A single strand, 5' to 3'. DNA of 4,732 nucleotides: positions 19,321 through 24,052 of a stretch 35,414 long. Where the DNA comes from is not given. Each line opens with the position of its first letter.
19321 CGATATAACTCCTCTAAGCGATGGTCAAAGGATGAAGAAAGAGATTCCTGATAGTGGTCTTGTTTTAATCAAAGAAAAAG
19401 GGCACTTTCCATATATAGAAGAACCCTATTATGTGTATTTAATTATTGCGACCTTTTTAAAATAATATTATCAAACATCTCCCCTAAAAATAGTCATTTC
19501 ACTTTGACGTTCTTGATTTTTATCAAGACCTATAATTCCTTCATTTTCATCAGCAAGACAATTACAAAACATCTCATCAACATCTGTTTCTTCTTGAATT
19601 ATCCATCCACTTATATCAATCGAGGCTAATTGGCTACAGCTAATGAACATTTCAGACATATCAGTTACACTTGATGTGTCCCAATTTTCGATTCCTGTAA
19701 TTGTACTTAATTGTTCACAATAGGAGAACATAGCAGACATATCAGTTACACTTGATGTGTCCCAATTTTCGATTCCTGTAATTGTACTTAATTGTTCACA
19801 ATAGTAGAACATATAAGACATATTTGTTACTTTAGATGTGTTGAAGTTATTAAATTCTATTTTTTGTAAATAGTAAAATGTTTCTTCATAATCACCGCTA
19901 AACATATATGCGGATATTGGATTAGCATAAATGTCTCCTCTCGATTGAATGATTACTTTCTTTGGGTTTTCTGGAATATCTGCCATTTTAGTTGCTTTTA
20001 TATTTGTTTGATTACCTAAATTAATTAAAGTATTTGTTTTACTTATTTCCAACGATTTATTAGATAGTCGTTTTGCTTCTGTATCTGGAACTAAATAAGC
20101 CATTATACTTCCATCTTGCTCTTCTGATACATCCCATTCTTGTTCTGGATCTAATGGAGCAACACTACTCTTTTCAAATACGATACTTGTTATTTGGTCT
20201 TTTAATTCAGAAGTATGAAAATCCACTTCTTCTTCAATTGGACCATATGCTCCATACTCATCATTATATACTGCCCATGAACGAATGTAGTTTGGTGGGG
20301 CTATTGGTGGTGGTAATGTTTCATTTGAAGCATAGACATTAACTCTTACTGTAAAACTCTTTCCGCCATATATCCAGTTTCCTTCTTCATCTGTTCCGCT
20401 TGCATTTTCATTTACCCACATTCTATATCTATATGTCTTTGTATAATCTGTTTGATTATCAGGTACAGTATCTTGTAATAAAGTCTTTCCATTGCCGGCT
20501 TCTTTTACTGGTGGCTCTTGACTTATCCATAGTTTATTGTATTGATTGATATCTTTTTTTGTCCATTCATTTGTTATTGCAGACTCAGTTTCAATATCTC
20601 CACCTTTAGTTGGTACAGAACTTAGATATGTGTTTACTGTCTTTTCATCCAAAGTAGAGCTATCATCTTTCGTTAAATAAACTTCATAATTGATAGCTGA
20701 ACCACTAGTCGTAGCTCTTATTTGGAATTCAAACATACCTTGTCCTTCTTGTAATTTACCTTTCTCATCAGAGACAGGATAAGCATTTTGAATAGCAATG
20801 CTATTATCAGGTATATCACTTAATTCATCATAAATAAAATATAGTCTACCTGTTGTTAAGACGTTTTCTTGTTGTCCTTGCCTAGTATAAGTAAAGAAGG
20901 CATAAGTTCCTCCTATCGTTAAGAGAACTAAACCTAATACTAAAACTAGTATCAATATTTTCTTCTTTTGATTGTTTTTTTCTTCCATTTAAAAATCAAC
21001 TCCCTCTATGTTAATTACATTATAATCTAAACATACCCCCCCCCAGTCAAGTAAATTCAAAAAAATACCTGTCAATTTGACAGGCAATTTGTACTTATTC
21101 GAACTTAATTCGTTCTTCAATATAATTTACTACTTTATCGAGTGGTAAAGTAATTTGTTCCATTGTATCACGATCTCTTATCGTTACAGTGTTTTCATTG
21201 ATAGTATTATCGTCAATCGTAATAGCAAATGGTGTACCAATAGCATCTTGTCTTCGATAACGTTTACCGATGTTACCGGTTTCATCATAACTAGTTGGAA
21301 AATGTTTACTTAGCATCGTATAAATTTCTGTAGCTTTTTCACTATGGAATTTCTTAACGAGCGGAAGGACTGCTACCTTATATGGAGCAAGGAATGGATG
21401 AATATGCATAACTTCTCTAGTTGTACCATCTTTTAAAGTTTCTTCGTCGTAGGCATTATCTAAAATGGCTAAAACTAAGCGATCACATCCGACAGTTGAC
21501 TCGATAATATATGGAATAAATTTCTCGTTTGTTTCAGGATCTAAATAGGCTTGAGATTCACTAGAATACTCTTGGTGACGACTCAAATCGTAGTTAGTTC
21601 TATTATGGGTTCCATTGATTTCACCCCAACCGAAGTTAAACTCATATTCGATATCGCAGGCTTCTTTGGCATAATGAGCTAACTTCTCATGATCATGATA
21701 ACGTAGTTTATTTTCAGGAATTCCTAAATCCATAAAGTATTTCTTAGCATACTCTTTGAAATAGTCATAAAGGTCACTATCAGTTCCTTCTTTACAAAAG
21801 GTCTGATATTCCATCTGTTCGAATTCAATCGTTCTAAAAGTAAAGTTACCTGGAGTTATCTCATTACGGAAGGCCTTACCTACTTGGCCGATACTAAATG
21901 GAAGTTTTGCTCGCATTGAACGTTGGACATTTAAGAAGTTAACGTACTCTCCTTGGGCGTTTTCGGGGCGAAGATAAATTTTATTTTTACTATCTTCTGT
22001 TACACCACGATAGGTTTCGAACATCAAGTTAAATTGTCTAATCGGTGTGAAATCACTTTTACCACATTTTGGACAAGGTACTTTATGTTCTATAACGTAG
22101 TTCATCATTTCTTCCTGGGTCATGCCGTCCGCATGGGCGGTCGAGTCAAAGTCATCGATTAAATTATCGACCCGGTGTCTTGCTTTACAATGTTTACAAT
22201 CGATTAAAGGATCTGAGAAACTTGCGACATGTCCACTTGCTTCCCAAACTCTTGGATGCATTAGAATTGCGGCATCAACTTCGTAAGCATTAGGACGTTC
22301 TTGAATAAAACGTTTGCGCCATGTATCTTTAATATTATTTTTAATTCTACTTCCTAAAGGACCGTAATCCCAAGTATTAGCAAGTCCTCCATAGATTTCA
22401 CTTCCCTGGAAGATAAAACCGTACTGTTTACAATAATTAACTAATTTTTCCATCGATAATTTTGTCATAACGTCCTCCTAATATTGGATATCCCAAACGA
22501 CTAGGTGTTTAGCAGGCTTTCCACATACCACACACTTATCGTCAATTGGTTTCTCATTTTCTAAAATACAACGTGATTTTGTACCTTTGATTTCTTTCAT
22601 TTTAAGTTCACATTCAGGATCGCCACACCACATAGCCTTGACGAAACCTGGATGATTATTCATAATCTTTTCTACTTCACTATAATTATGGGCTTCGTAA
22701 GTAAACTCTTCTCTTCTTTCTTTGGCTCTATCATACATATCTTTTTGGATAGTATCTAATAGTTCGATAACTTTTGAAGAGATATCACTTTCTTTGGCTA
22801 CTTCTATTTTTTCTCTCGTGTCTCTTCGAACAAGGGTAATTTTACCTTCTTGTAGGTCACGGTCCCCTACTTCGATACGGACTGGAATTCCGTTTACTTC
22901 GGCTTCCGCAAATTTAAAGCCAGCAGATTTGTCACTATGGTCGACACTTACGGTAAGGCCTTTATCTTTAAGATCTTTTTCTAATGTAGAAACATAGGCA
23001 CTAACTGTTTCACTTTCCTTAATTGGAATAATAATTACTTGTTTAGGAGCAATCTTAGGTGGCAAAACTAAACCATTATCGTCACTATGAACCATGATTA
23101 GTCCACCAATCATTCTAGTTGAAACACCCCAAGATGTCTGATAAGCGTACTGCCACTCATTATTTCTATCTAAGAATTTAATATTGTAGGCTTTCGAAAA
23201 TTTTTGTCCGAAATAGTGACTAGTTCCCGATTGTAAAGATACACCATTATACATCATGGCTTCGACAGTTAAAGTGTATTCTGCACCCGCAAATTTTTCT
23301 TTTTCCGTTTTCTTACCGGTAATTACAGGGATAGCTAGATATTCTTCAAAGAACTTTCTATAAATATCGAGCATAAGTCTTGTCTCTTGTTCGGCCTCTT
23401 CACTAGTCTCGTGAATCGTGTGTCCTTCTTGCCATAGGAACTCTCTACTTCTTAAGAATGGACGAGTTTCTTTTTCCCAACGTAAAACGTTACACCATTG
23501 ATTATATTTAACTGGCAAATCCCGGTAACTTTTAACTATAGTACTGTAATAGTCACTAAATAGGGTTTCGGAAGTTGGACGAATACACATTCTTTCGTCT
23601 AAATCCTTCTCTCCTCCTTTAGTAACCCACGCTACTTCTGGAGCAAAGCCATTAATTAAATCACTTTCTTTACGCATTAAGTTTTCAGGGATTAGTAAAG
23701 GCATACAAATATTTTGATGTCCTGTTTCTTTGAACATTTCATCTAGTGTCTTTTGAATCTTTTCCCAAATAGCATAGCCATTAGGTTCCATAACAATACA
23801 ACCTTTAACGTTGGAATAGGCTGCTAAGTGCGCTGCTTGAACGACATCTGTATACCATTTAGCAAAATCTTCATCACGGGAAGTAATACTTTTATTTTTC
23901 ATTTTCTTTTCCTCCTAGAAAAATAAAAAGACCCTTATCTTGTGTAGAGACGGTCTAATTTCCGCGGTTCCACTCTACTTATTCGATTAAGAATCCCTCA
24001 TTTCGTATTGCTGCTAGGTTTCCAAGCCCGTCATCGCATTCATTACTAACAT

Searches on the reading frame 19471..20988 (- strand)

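Call 18: search_protein_families(library=pfam, proteins=[window:19471-20988:-], max_evalue=0.001)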
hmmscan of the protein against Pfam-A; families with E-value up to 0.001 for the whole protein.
window:19471-20988:- (505 aa): 1 family
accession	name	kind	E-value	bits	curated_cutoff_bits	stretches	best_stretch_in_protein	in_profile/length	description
PF03382.20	DUF285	-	1.1e-24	86.9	25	1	373-478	9-111/120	Mycoplasma protein of unknown function, DUF285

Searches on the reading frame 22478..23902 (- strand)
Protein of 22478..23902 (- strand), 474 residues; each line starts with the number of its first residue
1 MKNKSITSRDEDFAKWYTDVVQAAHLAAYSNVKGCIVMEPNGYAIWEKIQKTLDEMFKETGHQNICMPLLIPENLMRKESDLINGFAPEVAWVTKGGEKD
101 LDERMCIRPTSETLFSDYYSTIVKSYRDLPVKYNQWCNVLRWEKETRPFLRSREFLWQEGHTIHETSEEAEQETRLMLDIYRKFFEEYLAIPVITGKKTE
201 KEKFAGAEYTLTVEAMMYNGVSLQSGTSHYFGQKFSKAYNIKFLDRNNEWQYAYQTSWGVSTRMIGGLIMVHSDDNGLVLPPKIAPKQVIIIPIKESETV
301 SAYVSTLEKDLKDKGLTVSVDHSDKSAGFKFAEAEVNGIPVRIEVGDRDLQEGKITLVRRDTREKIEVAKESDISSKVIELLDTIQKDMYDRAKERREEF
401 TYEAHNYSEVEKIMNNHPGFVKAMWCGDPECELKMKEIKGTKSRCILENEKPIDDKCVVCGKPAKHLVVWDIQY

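Call 18: search_protein_families(library=pfam, proteins=[window:22478-23902:-], max_evalue=0.001)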
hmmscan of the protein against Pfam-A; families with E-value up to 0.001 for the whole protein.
window:22478-23902:- (474 aa): 3 families
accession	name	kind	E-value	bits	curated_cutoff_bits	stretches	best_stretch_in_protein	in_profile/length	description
PF03129.25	HGTP_anticodon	-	4.6e-21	75.2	21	1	288-371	1-85/94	Anticodon binding domain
PF00587.30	tRNA-synt_2b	-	1.1e-20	74.9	29.3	1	99-268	5-175/179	tRNA synthetase class II core domain (G, H, P, S and T)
PF09180.16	ProRS-C_1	-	2.6e-19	69.6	31.5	1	407-470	1-67/71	Prolyl-tRNA synthetase, C-terminal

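Call 71: search_protein_families(library=ncbifam, proteins=[window:22478-23902:-], max_evalue=1e-10)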
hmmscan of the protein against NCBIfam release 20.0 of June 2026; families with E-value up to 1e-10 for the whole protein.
window:22478-23902:- (474 aa): 6 families
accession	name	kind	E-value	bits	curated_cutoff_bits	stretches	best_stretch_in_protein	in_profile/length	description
TIGR00408.1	proS_fam_I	equivalog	6.7e-174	579.3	437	1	7-469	2-470/475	proline--tRNA ligase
NF006625.0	PRK09194.1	equivalog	1.7e-42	146.1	558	2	231-372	411-553/559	proline--tRNA ligase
NF008979.1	PRK12325.1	exception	6.5e-42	143.9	550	2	216-373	273-432/437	proline--tRNA ligase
TIGR00409.1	proS_fam_II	equivalog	1.6e-36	126.4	306.7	2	225-371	411-559/568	proline--tRNA ligase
TIGR00418.1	thrS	equivalog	2.1e-22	79.8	383.65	1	259-367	449-550/565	threonine--tRNA ligase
NF003068.0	PRK03991.1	equivalog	4.4e-13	48.5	484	1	236-377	442-587/613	threonine--tRNA ligase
